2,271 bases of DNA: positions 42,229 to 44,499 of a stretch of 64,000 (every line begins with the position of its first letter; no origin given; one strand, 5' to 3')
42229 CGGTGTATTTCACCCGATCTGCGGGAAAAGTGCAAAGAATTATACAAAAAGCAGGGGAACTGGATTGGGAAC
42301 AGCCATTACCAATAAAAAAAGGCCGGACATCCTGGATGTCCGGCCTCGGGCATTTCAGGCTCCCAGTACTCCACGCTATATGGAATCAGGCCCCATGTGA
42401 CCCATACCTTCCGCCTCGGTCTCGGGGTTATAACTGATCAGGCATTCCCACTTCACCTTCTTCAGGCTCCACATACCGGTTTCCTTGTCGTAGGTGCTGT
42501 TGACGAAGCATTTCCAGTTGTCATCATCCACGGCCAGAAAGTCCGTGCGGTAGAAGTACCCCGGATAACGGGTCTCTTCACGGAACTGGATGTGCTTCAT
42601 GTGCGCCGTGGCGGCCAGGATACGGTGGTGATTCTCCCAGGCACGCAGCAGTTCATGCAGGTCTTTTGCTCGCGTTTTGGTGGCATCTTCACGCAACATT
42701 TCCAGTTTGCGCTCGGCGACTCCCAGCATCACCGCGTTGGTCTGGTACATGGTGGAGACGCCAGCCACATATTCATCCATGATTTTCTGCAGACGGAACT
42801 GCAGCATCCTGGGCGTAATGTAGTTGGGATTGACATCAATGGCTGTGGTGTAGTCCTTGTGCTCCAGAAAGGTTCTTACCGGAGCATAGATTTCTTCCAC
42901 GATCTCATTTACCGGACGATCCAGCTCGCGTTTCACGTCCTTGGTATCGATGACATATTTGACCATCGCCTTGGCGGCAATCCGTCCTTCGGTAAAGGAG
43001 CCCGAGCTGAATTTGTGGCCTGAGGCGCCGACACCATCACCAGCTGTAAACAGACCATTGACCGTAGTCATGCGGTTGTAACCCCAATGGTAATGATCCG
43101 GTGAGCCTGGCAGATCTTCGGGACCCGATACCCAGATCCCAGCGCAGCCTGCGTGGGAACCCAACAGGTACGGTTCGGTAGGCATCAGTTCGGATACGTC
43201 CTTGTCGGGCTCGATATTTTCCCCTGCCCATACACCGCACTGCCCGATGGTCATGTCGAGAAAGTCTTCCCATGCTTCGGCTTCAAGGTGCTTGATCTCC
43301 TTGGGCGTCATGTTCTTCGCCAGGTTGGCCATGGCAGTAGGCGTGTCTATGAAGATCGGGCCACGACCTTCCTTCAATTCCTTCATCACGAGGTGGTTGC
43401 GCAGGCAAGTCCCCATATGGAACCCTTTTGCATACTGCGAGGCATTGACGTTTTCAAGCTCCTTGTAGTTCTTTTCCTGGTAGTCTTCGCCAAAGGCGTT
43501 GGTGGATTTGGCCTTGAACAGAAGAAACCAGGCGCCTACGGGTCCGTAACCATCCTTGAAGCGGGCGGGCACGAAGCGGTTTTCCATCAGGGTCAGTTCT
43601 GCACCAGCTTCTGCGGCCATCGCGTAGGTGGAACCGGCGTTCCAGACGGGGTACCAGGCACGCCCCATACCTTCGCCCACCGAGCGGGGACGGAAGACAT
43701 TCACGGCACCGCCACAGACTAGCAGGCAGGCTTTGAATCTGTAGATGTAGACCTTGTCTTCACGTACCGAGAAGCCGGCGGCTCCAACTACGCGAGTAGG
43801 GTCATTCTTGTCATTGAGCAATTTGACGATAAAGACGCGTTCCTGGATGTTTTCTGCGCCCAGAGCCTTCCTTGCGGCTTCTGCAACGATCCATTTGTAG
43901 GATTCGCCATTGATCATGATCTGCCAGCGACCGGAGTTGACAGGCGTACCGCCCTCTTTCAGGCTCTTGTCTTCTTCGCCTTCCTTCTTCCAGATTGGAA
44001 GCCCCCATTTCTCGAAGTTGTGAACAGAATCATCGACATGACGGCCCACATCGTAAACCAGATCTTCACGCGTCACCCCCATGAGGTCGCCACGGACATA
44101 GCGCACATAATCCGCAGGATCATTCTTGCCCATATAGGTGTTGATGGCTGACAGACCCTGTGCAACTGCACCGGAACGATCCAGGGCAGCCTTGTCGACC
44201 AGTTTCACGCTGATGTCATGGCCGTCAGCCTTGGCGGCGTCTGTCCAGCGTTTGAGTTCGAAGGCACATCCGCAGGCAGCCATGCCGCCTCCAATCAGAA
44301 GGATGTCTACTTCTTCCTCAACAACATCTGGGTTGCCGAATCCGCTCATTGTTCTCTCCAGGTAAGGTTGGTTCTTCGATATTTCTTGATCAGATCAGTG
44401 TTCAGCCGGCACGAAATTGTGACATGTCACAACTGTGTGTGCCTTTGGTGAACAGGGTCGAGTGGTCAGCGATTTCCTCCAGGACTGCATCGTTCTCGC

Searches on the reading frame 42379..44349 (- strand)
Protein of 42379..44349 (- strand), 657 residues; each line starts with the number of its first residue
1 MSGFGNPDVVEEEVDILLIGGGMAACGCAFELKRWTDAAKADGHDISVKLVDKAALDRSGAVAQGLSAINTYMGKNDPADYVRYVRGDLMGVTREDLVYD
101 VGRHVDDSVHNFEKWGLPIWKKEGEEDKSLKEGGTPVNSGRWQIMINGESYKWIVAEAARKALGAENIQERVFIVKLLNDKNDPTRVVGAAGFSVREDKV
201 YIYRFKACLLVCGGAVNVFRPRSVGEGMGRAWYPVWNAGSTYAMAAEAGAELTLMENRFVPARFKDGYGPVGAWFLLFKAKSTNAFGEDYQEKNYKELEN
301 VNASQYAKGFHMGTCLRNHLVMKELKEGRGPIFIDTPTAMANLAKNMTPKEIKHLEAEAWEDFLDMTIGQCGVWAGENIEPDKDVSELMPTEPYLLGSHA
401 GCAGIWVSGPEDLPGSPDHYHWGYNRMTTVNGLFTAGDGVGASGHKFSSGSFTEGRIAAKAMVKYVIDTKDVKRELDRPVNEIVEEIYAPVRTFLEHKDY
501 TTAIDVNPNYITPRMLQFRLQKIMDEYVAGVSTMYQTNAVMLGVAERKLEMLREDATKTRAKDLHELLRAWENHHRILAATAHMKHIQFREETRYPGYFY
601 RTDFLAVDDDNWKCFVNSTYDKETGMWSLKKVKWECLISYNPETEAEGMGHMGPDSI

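Call 31: search_protein_families(library=pfam, proteins=[window:42379-44349:-], max_evalue=0.00001)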
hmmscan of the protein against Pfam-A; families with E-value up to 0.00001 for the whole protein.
window:42379-44349:- (657 aa): 1 family
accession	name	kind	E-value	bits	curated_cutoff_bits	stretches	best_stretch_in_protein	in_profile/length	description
PF00890.30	FAD_binding_2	-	2.1e-07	30.9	20.4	1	15-256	1-248/414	FAD binding domain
